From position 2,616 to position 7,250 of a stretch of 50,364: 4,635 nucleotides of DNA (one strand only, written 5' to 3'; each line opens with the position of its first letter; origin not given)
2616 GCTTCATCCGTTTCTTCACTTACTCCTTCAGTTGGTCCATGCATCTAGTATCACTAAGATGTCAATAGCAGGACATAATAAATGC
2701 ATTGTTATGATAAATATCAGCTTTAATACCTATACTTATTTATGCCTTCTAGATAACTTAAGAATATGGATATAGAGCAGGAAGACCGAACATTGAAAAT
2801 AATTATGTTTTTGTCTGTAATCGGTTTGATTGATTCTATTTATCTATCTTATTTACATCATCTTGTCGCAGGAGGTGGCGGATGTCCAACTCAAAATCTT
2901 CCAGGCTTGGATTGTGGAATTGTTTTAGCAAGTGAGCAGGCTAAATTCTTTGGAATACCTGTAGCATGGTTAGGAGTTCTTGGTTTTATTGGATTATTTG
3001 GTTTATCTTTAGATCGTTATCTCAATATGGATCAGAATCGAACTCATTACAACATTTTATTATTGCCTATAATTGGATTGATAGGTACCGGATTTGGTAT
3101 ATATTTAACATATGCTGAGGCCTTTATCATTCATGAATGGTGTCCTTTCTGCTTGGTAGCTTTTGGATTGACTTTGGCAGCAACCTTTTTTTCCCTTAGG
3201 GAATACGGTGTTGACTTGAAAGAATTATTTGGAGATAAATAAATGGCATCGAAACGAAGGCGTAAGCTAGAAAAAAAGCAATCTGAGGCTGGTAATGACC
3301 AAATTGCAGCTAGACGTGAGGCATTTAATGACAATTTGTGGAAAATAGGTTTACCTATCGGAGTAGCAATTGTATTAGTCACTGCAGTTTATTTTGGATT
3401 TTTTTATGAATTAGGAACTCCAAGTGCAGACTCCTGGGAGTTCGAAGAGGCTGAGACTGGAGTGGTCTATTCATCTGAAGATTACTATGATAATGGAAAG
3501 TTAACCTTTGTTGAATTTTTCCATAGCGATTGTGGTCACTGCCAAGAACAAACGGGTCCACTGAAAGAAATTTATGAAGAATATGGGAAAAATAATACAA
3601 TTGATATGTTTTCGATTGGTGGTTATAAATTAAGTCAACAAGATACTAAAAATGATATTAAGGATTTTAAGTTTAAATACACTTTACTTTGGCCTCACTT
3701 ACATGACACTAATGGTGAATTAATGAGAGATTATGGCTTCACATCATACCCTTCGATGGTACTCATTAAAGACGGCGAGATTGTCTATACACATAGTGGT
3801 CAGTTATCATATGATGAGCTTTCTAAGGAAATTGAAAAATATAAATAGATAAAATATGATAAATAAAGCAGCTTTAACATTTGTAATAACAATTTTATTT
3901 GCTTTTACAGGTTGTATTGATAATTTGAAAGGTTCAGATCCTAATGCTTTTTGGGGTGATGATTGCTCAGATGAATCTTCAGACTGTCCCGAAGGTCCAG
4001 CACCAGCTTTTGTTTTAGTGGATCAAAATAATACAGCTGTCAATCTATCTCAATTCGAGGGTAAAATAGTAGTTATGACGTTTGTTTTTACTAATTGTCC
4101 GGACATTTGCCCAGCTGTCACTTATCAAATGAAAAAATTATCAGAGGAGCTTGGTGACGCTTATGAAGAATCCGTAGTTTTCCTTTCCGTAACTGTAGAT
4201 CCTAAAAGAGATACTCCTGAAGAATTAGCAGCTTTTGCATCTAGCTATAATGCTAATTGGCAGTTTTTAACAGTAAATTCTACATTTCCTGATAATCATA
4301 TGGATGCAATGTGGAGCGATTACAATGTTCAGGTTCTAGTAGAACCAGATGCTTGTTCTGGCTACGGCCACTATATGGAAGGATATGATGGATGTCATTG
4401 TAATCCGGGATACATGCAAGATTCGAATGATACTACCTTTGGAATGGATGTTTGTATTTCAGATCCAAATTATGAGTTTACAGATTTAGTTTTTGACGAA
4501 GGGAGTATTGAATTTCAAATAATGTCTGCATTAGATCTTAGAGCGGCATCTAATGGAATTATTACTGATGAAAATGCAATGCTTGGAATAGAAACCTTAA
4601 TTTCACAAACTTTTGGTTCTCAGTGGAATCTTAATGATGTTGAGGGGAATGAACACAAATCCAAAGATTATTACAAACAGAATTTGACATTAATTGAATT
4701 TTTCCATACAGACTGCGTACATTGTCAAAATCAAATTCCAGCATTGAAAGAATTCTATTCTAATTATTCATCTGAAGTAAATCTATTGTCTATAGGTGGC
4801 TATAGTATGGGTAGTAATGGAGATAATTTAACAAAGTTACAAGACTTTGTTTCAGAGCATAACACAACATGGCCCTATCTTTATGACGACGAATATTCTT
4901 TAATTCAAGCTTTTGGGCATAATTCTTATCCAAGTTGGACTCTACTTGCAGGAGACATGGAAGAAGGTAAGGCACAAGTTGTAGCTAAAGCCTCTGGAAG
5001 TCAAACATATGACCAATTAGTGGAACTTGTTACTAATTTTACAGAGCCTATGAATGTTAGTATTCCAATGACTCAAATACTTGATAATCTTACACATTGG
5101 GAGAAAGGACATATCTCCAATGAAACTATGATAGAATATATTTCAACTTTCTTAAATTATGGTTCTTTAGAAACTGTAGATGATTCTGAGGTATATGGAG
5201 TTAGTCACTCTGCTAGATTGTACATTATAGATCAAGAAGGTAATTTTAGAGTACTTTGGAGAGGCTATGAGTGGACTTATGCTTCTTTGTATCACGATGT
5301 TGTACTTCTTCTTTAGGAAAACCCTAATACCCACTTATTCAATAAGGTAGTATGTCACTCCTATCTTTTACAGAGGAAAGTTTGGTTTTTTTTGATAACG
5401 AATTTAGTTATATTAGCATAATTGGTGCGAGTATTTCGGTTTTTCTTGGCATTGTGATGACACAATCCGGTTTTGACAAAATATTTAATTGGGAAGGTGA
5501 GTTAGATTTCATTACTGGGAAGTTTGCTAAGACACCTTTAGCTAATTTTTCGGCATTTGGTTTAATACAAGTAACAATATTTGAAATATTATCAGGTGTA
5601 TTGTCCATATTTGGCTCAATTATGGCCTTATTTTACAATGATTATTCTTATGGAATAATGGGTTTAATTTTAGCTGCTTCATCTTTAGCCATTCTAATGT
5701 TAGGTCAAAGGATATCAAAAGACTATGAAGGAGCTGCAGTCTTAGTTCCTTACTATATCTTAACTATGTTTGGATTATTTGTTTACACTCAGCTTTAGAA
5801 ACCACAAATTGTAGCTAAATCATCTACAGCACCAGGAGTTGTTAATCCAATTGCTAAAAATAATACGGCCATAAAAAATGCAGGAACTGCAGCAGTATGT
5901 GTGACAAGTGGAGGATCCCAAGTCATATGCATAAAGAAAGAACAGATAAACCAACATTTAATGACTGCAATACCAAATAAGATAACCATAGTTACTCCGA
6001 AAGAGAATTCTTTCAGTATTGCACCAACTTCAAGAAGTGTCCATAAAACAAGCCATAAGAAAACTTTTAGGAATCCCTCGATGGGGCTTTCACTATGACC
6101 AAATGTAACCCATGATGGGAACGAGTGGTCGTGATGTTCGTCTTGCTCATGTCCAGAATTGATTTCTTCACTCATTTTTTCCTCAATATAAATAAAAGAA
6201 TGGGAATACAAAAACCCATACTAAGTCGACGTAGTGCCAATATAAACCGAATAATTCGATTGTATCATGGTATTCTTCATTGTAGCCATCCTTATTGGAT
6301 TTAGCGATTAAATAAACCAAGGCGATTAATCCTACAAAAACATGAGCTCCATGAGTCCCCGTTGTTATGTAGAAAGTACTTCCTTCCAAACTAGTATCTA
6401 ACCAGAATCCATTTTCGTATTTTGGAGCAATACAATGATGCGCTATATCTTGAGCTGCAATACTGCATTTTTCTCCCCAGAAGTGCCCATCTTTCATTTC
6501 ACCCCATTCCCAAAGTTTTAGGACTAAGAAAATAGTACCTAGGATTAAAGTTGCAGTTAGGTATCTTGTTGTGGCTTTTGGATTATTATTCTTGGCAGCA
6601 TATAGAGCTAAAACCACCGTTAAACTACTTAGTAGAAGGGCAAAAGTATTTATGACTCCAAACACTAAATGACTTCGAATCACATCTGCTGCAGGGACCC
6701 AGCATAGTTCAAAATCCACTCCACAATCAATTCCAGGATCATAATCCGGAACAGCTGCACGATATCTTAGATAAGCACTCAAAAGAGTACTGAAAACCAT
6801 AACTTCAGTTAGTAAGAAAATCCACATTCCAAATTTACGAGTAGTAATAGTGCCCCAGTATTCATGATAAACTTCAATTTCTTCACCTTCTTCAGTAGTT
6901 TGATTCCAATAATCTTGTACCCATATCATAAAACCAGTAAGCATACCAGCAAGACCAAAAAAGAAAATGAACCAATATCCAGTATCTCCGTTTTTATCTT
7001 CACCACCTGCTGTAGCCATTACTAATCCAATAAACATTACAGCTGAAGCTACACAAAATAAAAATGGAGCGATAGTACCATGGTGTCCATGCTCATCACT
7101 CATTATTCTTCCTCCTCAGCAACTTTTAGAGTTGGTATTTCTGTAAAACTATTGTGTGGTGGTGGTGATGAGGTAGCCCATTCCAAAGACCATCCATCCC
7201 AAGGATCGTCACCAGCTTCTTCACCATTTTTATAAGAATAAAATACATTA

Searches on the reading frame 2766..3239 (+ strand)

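Call 6: search_protein_families(library=pfam, proteins=[window:2766-3239:+], max_evalue=0.001)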
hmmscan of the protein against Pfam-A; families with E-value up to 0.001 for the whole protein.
window:2766-3239:+ (158 aa): 1 family
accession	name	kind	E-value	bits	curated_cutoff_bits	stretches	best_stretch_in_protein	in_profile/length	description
PF07884.19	VKOR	-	2.7e-23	83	27.5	1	12-143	2-133/134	Vitamin K epoxide reductase family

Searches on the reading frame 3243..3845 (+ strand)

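Call 6: search_protein_families(library=pfam, proteins=[window:3243-3845:+], max_evalue=0.001)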
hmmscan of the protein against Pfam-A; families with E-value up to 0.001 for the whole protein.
window:3243-3845:+ (201 aa): 5 families
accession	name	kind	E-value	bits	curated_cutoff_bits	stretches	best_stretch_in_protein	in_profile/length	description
PF08534.16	Redoxin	-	4.4e-10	40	26.6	1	70-189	15-137/148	Redoxin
PF00578.27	AhpC-TSA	-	1.3e-08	35.2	26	1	72-181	14-122/124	AhpC/TSA family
PF00085.26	Thioredoxin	-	2.9e-08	34.1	23.5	0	85-127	18-58/103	Thioredoxin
PF13098.12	Thioredoxin_2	-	1.2e-06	29.2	27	1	84-195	4-102/104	Thioredoxin-like domain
PF13905.12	Thioredoxin_8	-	1.6e-06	28.8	27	1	85-177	1-90/94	Thioredoxin-like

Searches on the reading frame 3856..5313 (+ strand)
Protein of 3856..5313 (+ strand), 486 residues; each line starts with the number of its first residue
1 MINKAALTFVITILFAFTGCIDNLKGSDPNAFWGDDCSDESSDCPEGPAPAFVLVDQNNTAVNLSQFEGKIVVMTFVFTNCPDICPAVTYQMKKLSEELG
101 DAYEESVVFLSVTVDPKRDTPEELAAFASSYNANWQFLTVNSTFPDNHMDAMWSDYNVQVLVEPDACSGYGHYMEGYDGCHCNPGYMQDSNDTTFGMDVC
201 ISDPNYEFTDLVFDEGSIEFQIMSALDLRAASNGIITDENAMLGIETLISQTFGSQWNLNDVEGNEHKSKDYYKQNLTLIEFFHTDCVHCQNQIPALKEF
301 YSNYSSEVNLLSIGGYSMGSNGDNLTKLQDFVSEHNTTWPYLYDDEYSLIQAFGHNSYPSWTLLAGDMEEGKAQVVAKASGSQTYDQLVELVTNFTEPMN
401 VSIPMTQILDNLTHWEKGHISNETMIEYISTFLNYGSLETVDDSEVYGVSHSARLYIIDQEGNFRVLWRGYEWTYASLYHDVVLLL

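Call 6: search_protein_families(library=pfam, proteins=[window:3856-5313:+], max_evalue=0.001)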
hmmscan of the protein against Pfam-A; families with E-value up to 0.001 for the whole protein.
window:3856-5313:+ (486 aa): 5 families
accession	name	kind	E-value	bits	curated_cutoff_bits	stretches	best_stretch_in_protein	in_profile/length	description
PF02630.20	SCO1-SenC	-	3.9e-30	105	22.8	1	51-163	3-110/134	SCO1/SenC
PF00578.27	AhpC-TSA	-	8.4e-21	74.6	26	2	257-356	8-101/124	AhpC/TSA family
PF08534.16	Redoxin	-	2.4e-16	60.3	26.6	2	261-361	13-119/148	Redoxin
PF13905.12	Thioredoxin_8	-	5e-11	43.2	27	0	277-369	3-93/94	Thioredoxin-like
PF00085.26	Thioredoxin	-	3.7e-06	27.3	23.5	0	274-313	17-56/103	Thioredoxin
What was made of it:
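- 2766..5316 (+): VKOR, a redoxin and a SCO1-AhpC fusion. These provide extracytoplasmic disulfide formation and copper delivery. Pfam matches (call 6).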

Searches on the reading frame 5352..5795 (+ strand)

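Call 6: search_protein_families(library=pfam, proteins=[window:5352-5795:+], max_evalue=0.001)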
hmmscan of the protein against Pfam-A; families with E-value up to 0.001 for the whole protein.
window:5352-5795:+ (148 aa): 1 family
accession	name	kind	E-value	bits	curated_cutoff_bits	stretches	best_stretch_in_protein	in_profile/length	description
PF07681.17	DoxX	-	0.00027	22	23.6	1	30-89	7-63/85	DoxX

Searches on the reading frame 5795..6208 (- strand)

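Call 6: search_protein_families(library=pfam, proteins=[window:5795-6208:-], max_evalue=0.001)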
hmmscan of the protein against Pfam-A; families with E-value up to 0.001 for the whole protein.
window:5795-6208:- (137 aa): 1 family
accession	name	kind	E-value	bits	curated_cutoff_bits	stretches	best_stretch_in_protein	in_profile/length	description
PF03626.19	COX4_pro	-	3.3e-10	40.6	28.9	1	48-117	2-71/72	Prokaryotic Cytochrome C oxidase subunit IV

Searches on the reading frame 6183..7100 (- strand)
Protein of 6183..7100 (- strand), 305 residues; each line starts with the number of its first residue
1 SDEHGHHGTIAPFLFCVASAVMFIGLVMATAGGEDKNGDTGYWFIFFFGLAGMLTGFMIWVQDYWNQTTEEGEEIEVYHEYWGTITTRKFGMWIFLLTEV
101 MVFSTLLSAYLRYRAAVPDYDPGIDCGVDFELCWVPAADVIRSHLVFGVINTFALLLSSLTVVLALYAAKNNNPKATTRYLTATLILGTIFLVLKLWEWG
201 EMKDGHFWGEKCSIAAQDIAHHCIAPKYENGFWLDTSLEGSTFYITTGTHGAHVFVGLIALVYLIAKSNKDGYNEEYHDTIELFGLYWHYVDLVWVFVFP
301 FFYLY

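Call 6: search_protein_families(library=pfam, proteins=[window:6183-7100:-], max_evalue=0.001)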
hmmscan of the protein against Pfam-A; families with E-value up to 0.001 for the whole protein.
window:6183-7100:- (305 aa): 1 family
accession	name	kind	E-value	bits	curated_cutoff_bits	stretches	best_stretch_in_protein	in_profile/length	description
PF00510.24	COX3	-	5.6e-21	76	23.8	2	229-304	180-255/258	Cytochrome c oxidase subunit III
